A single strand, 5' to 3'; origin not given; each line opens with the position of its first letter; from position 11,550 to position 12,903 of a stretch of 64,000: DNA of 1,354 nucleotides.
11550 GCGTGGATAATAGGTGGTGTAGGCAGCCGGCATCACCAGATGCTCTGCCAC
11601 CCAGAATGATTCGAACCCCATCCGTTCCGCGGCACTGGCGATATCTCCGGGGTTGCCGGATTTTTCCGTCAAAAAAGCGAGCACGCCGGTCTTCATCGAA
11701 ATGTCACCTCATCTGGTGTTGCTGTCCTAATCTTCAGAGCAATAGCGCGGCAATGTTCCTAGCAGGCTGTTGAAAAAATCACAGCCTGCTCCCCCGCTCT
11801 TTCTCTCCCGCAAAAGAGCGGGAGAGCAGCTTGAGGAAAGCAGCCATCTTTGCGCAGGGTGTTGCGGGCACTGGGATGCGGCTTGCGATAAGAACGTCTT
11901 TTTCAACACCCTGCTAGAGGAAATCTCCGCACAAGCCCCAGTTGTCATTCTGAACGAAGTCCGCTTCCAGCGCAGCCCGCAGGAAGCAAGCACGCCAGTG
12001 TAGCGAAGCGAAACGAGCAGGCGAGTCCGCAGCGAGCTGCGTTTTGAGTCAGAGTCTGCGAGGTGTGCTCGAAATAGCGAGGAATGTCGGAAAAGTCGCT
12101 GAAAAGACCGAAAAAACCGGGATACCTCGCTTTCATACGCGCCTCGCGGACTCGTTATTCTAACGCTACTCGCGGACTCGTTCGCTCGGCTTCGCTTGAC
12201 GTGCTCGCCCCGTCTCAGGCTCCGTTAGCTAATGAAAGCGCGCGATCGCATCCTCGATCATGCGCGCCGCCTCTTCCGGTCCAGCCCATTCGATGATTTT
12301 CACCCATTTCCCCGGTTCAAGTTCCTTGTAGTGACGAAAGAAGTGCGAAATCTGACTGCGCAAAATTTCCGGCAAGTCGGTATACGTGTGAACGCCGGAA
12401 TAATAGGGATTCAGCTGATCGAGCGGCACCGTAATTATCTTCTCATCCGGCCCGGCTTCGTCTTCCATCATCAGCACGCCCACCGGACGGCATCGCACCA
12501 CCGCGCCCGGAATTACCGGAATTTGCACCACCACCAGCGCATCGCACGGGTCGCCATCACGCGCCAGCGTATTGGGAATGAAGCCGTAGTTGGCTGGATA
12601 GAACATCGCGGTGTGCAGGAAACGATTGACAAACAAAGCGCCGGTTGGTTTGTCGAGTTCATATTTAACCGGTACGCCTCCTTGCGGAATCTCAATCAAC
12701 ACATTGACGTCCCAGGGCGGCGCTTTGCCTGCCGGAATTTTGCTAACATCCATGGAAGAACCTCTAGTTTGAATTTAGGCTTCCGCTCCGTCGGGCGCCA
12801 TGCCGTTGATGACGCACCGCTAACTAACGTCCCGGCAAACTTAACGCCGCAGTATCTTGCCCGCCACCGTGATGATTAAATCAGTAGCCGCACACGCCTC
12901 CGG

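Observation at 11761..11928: Novel ~165-bp palindromic repeat present in at least two copies (also 62006..62172)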

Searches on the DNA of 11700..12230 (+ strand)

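Call 52: build_rna_model(alignment_id=A5)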
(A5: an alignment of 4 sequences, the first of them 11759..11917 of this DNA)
Model R1 built from alignment A5 (4 sequences, 168 columns); structure: RNAalifold consensus.
model positions 161; base pairs 30; branch points 2; effective number of sequences 2.07; information 0.59 bits per position. Calibrated on 0.2 Mb of random sequence (short: E-values are rough).
structure used (alignment columns):
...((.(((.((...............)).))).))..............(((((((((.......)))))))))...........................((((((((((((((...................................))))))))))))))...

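Call 54: search_with_rna_model(model_id=R1, sources=[window, L134, L135, L136, L137, L138, L139, L140, L141, L142, L143, L144, L145, L146, L147, L148, L149, L150, L151, L152, L153, L154, L155, L156, L157, L158, L159, L160, L161, L162, L163, L164, L165, L166, L167, L168, L169, L170, L171, L172, L173, L174, L175, L176, L177, L178, L179, L180, L181, L182, L183, L184, L185, L186, L187, L188, L189, L190, L191, L192, L193, L194, L195, L196, L197, L198, L199, L200, L201, L202, L203, L204, L205, L206, L207, L208, L209, L210, L211, L212, L213, L214, L215, L216, L217, L218, L219, L220, L221, L222, L223, L224, L225, L226, L227, L228, L229, L230, L231, L232], max_evalue=1)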
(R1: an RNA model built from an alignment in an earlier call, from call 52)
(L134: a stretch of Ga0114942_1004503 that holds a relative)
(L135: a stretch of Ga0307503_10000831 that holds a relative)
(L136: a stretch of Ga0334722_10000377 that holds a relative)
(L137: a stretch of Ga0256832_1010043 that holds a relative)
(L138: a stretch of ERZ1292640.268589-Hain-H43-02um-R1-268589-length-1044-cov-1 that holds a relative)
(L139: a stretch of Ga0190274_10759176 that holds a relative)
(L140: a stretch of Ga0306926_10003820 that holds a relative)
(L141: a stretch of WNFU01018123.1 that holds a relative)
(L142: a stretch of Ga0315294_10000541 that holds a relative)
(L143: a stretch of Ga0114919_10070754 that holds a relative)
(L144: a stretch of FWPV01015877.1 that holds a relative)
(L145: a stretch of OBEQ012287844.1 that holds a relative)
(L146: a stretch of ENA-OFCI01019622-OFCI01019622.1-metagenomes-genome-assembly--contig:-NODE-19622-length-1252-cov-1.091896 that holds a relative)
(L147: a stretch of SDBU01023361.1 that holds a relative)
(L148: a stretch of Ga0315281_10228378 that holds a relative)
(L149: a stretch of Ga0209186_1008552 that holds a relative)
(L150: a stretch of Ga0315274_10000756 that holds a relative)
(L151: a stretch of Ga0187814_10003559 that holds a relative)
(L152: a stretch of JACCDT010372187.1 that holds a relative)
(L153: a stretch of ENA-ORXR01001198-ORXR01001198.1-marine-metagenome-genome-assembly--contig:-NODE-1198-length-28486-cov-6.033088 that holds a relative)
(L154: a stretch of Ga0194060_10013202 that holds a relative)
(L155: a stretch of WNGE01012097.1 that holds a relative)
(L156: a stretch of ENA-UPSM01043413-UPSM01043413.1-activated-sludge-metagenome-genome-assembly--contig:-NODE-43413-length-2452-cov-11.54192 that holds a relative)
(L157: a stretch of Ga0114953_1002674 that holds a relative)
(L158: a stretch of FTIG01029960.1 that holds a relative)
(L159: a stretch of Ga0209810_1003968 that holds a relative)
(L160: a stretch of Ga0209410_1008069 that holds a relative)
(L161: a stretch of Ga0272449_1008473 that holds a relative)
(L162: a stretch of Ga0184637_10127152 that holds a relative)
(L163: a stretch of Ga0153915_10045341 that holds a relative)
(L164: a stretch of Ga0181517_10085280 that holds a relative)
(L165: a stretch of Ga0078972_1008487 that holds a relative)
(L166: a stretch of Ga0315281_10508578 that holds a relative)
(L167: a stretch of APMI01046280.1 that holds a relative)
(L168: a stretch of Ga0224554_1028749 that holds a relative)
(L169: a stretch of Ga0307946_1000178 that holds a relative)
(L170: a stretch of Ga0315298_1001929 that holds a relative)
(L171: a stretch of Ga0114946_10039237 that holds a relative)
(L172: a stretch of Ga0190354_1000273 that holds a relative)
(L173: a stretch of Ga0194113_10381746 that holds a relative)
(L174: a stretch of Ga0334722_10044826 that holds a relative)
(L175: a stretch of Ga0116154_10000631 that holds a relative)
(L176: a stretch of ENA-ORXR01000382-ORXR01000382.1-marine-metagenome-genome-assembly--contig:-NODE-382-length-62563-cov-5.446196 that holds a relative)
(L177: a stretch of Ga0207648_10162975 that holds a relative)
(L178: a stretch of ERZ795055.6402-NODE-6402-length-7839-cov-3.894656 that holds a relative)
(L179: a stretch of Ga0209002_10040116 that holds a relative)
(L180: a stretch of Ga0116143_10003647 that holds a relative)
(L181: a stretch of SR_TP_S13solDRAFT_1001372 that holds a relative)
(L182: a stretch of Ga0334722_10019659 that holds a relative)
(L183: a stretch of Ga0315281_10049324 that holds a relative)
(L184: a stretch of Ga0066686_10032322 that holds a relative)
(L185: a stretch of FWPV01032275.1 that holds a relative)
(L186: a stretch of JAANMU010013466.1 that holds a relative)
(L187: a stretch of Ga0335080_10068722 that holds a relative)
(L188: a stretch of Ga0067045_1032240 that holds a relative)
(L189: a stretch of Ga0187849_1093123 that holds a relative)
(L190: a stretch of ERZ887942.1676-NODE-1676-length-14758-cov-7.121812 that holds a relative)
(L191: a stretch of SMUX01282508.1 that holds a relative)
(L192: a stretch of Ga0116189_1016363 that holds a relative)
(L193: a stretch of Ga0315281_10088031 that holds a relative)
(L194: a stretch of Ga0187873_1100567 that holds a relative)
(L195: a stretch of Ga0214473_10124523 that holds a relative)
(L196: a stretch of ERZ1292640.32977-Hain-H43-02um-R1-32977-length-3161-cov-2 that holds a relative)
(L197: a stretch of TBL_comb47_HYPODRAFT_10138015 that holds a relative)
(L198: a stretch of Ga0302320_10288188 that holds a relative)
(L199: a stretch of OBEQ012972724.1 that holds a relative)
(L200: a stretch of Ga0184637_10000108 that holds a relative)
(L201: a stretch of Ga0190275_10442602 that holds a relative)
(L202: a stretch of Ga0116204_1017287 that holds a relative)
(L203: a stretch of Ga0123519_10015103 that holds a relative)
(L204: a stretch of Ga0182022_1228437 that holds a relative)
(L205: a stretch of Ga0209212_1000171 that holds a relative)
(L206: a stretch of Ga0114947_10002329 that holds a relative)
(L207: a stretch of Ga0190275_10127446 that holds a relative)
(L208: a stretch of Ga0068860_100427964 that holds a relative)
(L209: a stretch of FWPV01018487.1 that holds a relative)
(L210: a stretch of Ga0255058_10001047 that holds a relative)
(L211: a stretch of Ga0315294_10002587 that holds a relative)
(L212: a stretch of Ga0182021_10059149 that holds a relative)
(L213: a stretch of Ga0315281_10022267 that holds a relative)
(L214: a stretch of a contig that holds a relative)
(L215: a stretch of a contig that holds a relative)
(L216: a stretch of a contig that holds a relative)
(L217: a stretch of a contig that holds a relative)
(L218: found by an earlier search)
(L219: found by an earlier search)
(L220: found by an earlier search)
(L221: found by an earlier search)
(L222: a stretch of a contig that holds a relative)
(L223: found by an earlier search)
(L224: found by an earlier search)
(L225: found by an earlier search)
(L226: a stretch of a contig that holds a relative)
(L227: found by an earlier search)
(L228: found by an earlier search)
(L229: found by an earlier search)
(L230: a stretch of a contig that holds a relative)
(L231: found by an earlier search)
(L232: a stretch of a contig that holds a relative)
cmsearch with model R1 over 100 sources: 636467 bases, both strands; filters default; matches with E-value up to 1: 89.
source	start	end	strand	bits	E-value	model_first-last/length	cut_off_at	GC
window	62004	62163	+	160.8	4.1e-44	1-161/161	no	0.52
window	11759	11917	+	158.4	2e-43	1-161/161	no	0.55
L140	3581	3738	+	128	1.3e-34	1-161/161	no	0.54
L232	5107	5243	-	34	1.7e-07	1-161/161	no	0.43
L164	1336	1474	-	31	1.3e-06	1-161/161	no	0.48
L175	334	471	-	30.8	1.4e-06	1-161/161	no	0.43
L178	2939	3076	+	29.8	2.8e-06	1-161/161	no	0.44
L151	5377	5514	-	28.1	8.9e-06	1-161/161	no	0.46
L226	445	583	+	27.3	1.5e-05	1-161/161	no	0.47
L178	2939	3076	-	24.8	8e-05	1-161/161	no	0.44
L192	1106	1259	+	24.6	9e-05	1-161/161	no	0.47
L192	1106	1259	-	24.5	9.2e-05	1-161/161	no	0.47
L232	5107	5243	+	23.4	0.0002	1-161/161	no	0.43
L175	334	471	+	23.1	0.00024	1-161/161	no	0.43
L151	5377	5514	+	22.8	0.0003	1-161/161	no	0.46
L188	5668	5805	+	22.5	0.00037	1-161/161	no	0.45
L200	455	638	+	22.4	0.00038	1-161/161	no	0.61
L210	528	659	-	18.9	0.0039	1-161/161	no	0.49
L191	3591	3720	-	18.8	0.0041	1-161/161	no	0.56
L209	5776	5849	+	18.3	0.0061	1-161/161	no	0.49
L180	13091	13174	-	18.1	0.0065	1-161/161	no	0.63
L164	1336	1474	+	17.8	0.0082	1-161/161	no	0.48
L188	5668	5805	-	17.7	0.009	1-161/161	no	0.45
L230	612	655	-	17.5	0.01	97-158/161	no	0.55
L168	411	510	-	17.3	0.011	97-158/161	no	0.35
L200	455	638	-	17.2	0.012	1-161/161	no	0.61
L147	3985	4095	-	17.1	0.013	1-161/161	no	0.5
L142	1426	1521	-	17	0.014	1-161/161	no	0.57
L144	5138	5200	-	16.9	0.014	1-161/161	no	0.49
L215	1761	1835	+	16.7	0.017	1-161/161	no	0.43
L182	2925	3064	-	16.7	0.017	1-161/161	no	0.56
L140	410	444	+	16.5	0.02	37-69/161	no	0.63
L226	445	583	-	16.5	0.02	1-161/161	no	0.47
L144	9459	9614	+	16.4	0.021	1-161/161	no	0.58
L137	4414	4457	-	16.4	0.021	98-157/161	no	0.48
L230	612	655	+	16.3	0.022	97-158/161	no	0.55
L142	1314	1495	+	16.3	0.023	1-161/161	no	0.62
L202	885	1042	-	16.1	0.025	1-161/161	no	0.47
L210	517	659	+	16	0.027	1-161/161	no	0.49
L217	19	199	+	15.2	0.047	1-161/161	no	0.48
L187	3825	3927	+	15.1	0.05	1-64/161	3'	0.6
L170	424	529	+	15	0.053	1-161/161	no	0.4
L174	833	971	-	15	0.054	1-161/161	no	0.53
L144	9486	9637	-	14.8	0.06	1-161/161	no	0.59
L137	4352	4461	+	14.6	0.068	1-161/161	no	0.48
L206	6368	6576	-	14.6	0.068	1-161/161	no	0.56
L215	4881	5059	+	14.4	0.077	1-161/161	no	0.56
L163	4002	4141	-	14.2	0.087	1-161/161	no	0.53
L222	7791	7930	+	14.2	0.087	1-161/161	no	0.54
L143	1826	2020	+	13.9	0.11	1-161/161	no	0.51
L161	1679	1784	+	13.7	0.12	1-161/161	no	0.36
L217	19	199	-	13.5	0.15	1-161/161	no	0.48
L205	2954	3102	-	13.3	0.16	1-161/161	no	0.43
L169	2029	2202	+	13.3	0.16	1-161/161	no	0.53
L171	1516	1722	+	13.2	0.18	1-161/161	no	0.53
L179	2977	3116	-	13.1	0.18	1-161/161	no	0.52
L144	7438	7604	-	12.8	0.23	1-161/161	no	0.6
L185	3259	3406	+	12.8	0.23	1-161/161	no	0.61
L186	1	26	-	12.8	0.23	1-33/161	3'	0.5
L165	8316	8421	+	12.8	0.23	1-161/161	no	0.4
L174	833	971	+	12.6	0.26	1-161/161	no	0.53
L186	1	22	+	12.5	0.27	5-33/161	no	0.5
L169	1976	2071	-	12.5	0.28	1-161/161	no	0.5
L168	411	510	+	12.4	0.3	97-158/161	no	0.35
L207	289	336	+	12.4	0.3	99-156/161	no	0.58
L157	8198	8277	-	11.8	0.46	1-161/161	no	0.44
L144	8533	8684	+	11.6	0.49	1-161/161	no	0.59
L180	12925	13058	-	11.6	0.49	1-161/161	no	0.57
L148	1862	2062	-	11.6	0.51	19-161/161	5'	0.47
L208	1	130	+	11.6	0.51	1-161/161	no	0.67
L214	1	58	+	11.6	0.52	111-161/161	5'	0.29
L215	1787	1933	-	11.5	0.53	1-161/161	no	0.56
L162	478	613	-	11.4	0.6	1-161/161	no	0.54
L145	7711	7789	+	11.3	0.6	98-157/161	no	0.62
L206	6368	6576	+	11.3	0.63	1-161/161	no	0.56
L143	1916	2017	-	11.1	0.7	97-158/161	no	0.55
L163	4002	4141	+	11.1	0.72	1-161/161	no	0.53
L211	7147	7248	-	11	0.75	97-158/161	no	0.54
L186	51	155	-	11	0.75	1-161/161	no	0.47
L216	541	647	-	11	0.76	1-161/161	no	0.56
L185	3253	3406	-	10.9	0.79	1-161/161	no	0.62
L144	7415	7567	+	10.9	0.81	1-161/161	no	0.59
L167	291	405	-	10.9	0.83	1-161/161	no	0.48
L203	1270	1375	+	10.8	0.86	1-161/161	no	0.39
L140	421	450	-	10.7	0.91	42-69/161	no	0.6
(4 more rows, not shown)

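Call 55: search_with_rna_model(model_id=R1, sources=[L233, L234, L235, L236, L237, L238, L239, L240, L241, L242, L243, L244, L245, L246, L247, L248, L249, L250, L251, L252, L253, L254, L255, L256, L257, L258, L259, L260, L261, L001, L002, L003, L004, L005, L006, L007, L008, L009, L010, L011, L012, L013], max_evalue=1)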
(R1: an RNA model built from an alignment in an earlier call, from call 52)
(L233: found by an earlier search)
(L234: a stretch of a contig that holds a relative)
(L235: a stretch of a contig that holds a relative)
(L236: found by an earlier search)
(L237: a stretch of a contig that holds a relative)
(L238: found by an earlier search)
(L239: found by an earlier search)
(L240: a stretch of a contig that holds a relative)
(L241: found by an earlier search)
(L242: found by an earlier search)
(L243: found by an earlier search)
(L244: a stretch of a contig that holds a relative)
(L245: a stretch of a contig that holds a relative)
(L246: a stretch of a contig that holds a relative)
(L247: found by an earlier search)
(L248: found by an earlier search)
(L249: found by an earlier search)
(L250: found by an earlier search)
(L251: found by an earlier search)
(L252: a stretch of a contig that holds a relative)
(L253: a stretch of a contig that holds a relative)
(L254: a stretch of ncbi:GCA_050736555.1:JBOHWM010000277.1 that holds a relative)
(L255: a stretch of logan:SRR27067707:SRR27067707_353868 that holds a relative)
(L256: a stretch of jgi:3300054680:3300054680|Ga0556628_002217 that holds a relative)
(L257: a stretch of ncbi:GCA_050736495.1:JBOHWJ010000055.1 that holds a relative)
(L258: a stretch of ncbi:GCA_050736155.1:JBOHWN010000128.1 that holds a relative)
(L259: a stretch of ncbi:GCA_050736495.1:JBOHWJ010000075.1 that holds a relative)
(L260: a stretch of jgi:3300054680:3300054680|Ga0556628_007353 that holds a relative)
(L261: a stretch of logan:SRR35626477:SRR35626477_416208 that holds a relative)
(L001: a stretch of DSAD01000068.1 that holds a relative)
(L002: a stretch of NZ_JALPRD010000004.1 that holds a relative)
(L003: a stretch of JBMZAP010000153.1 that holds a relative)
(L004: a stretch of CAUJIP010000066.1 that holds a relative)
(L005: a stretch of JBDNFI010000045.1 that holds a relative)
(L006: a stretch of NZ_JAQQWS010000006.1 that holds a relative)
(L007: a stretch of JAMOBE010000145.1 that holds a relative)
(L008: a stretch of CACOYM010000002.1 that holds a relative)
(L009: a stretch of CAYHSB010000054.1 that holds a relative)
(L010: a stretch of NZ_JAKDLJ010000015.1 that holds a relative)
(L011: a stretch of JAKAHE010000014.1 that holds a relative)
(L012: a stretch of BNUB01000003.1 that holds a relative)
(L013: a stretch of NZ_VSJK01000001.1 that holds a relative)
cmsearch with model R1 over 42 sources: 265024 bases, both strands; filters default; matches with E-value up to 1: 24.
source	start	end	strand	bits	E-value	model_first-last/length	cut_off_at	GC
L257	6413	6574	+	143.9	1.3e-39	1-161/161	no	0.55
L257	6509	6571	-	24.8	3.2e-05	97-158/161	no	0.57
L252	2969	3122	-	24.6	3.7e-05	1-161/161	no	0.47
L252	2969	3122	+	24.5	3.8e-05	1-161/161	no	0.47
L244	722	880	-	23.5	7.5e-05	1-161/161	no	0.48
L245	2290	2358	-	22.9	0.00011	97-158/161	no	0.59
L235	6242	6277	-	22.6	0.00014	35-69/161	no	0.56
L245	2146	2361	+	22.4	0.00016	1-161/161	no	0.63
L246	7612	7646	+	21.1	0.00039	97-158/161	no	0.43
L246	7612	7646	-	20.9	0.00044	97-158/161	no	0.43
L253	4829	4980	-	20.8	0.00047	1-161/161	no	0.58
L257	2002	2133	+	18.2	0.0026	1-161/161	no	0.61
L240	787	903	-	16.7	0.0069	1-161/161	no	0.61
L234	3248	3353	-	13.7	0.051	1-161/161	no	0.36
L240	787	900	+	12.3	0.13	94-158/161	no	0.62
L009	1776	1829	-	11.8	0.19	109-161/161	5'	0.52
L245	3250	3280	+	11.8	0.19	4-34/161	no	0.61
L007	31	52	+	11.7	0.19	48-69/161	no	0.73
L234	5869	5962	+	11.4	0.25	1-161/161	no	0.39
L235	6230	6264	+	11.2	0.27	36-69/161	no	0.57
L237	886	955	+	10.9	0.34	1-161/161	no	0.47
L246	9840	9926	+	9.9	0.66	1-161/161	no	0.54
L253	4832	4977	+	9.3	0.95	97-158/161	no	0.58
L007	31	62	-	9.3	0.98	38-69/161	no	0.69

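Call 73: search_rna_families(source=window, start=11700, end=12230, threshold=evalue, max_evalue=1)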
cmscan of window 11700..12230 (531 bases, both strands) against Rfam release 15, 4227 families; matches with E-value up to 1: 5.
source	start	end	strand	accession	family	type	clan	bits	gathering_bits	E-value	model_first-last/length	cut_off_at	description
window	11787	11828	-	RF03734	mir-4773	Gene; miRNA;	-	28.6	100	0.0046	1-78/78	no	mir-4773 microRNA precursor family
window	11787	11828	+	RF03734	mir-4773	Gene; miRNA;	-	25.5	100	0.027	1-78/78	no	mir-4773 microRNA precursor family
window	11777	11838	-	RF03632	MIR1882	Gene; miRNA;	-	22.5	107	0.045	1-131/131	no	MIR1882 microRNA precursor family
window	11785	11830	-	RF03265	mir-1460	Gene; miRNA;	-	21.3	74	0.52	1-91/91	no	mir-1460 microRNA precursor family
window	11746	11847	-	RF01715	Pedo-repair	Cis-reg;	-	17.9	150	0.11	1-211/211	no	Pedo-repair RNA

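Call 85: search_with_rna_model(model_id=R1, sources=[L263, L266, L267, L268, L269, L271, L272, L262], max_evalue=1)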
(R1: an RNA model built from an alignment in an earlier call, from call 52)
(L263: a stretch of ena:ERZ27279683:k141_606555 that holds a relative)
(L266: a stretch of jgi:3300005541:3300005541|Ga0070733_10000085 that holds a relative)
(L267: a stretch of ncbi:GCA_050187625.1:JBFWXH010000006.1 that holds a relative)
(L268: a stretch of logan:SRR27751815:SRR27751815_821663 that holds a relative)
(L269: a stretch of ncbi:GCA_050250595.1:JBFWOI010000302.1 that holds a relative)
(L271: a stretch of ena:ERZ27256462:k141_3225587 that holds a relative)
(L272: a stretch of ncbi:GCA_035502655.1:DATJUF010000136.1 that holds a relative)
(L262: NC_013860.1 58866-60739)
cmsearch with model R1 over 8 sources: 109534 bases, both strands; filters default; matches with E-value up to 1: 2.
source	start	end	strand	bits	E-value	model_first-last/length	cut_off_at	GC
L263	7707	7845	-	10.4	0.19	1-161/161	no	0.58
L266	1138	1276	-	10.4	0.19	1-161/161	no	0.58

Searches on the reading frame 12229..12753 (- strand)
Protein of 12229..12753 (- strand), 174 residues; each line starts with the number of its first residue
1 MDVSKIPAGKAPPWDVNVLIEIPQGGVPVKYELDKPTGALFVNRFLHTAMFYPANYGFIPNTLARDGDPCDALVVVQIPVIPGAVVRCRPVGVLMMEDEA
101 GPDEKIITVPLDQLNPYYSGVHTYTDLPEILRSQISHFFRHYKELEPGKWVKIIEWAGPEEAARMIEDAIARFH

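Call 16: find_encoding_contigs(protein=window:12229-12753:-, flank=10000, max_places=10)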
Protein window:12229-12753:- (174 aa): no gene with exactly this product is on record in the collection.
